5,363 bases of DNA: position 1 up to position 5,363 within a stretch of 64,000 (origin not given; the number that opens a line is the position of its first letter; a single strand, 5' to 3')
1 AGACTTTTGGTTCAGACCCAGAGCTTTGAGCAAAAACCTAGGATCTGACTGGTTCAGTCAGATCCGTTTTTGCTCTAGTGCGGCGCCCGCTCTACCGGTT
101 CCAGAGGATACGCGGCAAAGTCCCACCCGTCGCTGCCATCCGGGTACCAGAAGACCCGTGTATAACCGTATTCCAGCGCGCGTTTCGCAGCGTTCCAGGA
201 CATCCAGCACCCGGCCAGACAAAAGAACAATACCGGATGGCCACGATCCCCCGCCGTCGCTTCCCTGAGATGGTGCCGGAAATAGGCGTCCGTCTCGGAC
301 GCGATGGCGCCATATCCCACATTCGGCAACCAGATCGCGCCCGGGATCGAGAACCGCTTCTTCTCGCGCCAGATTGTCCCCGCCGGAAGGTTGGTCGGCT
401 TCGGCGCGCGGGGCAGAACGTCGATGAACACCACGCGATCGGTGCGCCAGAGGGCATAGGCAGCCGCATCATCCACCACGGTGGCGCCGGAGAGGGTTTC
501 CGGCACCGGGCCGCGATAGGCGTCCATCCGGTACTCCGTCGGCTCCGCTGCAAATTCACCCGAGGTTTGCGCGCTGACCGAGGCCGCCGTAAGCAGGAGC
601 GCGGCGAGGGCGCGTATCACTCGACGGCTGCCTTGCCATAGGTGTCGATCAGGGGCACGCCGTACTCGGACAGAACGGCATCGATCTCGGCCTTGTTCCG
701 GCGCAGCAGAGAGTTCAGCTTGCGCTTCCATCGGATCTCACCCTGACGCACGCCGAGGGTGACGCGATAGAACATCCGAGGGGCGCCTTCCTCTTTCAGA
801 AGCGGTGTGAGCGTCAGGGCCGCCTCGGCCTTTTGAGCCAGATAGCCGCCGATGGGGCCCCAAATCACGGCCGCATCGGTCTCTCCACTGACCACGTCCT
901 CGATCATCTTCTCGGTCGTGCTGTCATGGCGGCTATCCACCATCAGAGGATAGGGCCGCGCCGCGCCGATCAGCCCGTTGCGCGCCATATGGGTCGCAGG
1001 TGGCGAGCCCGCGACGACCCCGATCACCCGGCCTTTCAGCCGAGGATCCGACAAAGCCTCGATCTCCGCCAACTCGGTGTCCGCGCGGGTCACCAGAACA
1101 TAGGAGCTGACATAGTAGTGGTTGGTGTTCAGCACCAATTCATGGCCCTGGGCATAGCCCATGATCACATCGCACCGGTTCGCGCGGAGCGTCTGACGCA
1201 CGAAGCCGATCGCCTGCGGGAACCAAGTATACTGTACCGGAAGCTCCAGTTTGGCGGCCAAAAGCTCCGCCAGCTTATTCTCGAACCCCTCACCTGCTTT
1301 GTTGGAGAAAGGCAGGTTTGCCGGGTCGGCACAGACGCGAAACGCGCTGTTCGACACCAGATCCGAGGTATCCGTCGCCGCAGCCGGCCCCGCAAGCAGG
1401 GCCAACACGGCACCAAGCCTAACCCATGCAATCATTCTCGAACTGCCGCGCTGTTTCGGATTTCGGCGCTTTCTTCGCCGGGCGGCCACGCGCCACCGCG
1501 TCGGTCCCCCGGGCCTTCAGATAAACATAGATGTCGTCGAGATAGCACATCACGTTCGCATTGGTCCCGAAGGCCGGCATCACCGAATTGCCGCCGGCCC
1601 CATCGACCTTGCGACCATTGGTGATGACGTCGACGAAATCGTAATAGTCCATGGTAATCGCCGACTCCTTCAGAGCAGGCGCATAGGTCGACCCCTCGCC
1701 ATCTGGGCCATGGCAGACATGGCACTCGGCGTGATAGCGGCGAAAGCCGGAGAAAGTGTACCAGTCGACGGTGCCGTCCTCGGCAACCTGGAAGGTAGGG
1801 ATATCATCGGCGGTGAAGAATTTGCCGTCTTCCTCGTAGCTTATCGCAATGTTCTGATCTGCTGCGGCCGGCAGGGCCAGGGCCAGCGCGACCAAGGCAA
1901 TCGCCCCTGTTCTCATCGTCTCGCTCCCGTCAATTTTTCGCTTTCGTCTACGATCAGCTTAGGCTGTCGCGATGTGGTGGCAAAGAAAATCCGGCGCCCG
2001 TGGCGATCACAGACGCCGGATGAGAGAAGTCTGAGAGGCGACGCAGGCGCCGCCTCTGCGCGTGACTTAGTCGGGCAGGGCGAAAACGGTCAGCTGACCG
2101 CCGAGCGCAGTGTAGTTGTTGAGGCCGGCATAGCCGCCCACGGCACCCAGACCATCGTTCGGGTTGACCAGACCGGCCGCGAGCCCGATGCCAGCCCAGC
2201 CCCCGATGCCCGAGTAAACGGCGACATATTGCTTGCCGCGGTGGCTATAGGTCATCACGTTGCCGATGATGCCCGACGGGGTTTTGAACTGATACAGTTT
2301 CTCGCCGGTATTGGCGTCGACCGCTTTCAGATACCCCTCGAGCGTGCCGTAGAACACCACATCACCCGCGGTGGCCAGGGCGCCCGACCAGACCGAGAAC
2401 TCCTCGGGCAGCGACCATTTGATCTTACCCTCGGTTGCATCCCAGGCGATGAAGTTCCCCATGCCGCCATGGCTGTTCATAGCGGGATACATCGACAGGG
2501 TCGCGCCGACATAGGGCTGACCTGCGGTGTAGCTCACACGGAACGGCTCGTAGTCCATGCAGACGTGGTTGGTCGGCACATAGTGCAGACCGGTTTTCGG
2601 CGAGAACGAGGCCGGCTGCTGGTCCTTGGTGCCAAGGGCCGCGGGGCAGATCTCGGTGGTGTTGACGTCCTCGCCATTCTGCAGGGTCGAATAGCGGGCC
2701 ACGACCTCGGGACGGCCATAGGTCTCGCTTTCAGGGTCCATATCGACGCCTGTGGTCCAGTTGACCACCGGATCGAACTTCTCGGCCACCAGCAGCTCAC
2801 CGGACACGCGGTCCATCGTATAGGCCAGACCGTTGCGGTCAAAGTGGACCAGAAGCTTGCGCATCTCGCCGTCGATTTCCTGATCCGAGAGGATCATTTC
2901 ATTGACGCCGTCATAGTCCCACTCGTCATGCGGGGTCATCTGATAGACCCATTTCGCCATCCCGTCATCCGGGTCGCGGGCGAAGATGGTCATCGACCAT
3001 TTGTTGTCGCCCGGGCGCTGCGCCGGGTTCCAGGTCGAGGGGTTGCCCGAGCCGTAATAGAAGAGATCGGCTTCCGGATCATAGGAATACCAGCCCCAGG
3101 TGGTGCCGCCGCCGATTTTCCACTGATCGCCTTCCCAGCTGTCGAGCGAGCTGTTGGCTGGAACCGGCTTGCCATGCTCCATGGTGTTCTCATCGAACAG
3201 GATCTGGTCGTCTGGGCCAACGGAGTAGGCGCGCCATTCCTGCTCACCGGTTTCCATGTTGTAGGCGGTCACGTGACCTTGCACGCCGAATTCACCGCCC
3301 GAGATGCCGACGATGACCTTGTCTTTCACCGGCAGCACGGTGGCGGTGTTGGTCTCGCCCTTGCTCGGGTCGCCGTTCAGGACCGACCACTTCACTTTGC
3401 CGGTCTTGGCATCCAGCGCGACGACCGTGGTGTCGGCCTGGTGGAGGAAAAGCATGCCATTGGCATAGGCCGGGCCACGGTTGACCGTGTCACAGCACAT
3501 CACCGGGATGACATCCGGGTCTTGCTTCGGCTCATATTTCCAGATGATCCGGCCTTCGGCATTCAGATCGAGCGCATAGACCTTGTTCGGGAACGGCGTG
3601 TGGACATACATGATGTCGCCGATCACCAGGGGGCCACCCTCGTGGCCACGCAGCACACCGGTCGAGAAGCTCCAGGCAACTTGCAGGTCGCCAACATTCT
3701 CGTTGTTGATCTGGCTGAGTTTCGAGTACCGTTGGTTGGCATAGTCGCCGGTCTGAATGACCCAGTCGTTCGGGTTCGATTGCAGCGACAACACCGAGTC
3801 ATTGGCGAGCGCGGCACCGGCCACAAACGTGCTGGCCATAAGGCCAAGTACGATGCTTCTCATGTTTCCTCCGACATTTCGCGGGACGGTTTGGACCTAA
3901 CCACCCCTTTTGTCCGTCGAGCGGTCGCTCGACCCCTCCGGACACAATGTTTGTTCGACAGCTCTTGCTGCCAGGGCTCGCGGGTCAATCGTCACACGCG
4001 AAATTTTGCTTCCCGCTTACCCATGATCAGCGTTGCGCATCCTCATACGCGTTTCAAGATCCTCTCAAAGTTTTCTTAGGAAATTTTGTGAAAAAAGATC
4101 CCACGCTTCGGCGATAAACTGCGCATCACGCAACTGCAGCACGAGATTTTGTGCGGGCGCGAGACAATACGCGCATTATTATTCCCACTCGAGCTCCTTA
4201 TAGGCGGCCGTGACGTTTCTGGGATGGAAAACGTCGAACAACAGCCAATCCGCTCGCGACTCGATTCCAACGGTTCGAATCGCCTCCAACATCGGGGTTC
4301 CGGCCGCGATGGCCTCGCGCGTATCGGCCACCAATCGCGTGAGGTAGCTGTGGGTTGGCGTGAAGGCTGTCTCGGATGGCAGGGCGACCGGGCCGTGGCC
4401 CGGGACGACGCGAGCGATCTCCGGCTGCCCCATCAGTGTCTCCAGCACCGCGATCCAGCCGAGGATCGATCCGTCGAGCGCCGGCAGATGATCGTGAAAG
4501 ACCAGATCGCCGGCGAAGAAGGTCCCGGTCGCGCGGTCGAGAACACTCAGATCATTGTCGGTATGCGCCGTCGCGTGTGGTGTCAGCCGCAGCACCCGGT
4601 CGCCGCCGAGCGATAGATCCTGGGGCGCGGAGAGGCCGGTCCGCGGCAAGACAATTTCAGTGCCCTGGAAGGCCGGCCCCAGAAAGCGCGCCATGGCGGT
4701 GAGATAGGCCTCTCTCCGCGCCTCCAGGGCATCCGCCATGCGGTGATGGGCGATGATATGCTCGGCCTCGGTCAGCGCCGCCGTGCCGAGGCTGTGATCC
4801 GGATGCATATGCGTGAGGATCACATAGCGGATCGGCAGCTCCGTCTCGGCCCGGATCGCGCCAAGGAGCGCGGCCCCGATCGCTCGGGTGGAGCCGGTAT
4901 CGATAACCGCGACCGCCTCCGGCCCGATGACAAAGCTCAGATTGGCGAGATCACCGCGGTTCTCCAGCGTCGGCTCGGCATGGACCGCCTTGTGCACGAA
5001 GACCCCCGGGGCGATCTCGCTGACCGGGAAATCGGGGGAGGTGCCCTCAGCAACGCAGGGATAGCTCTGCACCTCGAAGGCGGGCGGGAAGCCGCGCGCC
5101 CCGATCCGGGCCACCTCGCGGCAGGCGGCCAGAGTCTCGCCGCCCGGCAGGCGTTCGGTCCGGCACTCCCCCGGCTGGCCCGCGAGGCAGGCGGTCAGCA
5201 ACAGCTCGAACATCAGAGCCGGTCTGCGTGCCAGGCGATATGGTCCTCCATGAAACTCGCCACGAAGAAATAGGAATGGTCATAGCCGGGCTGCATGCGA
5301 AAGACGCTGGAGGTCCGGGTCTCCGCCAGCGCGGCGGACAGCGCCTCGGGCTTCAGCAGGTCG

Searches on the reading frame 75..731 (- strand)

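Call 71: search_protein_families(library=pfam, proteins=[window:75-731:-], max_evalue=0.001)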
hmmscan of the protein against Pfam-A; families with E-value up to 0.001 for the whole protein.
window:75-731:- (218 aa): 1 family
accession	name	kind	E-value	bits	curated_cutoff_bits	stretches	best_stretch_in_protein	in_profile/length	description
PF00581.25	Rhodanese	-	5.3e-05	24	22.2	1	125-203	26-99/102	Rhodanese-like domain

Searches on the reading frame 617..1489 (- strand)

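Call 14: search_protein_families(library=pfam, proteins=[window:617-1489:-], max_evalue=0.001)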
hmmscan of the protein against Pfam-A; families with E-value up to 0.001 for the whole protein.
window:617-1489:- (290 aa): 1 family
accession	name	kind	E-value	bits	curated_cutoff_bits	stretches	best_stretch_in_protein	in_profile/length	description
PF00497.25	SBP_bac_3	-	2.6e-06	27.6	26.4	1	51-268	2-119/132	Bacterial extracellular solute-binding proteins, family 3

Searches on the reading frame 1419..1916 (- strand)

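Call 14: search_protein_families(library=pfam, proteins=[window:1419-1916:-], max_evalue=0.001)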
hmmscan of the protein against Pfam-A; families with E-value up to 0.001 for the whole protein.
window:1419-1916:- (165 aa): 1 family
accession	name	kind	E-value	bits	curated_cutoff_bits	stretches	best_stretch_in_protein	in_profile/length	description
PF13442.11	Cytochrome_CBB3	-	3.5e-07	30.9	27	1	57-132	6-67/68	Cytochrome C oxidase, cbb3-type, subunit III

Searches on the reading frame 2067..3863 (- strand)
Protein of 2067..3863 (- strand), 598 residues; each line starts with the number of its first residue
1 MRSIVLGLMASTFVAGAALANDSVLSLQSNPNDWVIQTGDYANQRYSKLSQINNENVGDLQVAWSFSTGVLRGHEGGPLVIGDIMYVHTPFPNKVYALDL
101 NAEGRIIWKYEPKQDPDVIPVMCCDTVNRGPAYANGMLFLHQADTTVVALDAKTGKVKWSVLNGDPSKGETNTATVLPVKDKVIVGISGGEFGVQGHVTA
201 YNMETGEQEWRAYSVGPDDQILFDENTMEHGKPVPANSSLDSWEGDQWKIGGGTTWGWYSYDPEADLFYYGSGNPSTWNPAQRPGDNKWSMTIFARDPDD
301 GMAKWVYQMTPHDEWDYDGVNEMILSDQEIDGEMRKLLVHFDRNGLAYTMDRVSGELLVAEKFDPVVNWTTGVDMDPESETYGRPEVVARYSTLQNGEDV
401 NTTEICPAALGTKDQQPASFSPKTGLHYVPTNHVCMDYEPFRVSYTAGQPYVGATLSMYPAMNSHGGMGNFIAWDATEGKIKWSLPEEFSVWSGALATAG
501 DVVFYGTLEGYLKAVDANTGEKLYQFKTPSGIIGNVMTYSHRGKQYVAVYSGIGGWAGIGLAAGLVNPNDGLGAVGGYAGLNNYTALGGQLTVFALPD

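Call 14: search_protein_families(library=pfam, proteins=[window:2067-3863:-], max_evalue=0.001)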
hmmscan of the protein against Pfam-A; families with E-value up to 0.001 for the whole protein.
window:2067-3863:- (598 aa): 3 families
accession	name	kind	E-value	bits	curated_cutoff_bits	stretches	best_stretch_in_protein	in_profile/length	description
PF01011.28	PQQ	-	2.2e-57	195.5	26.7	2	34-360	1-337/595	Glucose/ethanol/alcohol dehydrogenase, beta-propeller domain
PF13360.13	PQQ_2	-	2e-21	77.1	27.6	1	62-212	15-144/233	Outer membrane protein assembly factor BamB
PF13570.13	Beta-prop_ACSF4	-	1.4e-09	38.2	133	1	469-543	29-104/329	Beta-alanine-activating enzyme, beta-propeller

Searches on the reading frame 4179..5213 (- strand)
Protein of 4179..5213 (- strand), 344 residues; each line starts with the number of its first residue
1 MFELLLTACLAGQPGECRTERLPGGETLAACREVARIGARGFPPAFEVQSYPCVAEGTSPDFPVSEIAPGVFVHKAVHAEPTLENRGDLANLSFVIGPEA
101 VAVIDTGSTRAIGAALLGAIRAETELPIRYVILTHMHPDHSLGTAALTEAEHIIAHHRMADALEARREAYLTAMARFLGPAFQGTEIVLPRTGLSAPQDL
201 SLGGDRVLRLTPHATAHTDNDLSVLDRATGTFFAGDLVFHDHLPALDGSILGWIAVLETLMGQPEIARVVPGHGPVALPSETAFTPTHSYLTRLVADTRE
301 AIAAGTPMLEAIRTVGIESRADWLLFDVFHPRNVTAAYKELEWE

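Call 14: search_protein_families(library=pfam, proteins=[window:4179-5213:-], max_evalue=0.001)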
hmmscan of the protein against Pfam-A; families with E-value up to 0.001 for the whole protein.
window:4179-5213:- (344 aa): 2 families
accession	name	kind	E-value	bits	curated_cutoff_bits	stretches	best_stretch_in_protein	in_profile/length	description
PF00753.33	Lactamase_B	-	6.7e-20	72.3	22.7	1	89-273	4-196/196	Metallo-beta-lactamase superfamily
PF12706.13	Lactamase_B_2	-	1.9e-05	24.8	27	1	122-180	25-83/200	Beta-lactamase superfamily domain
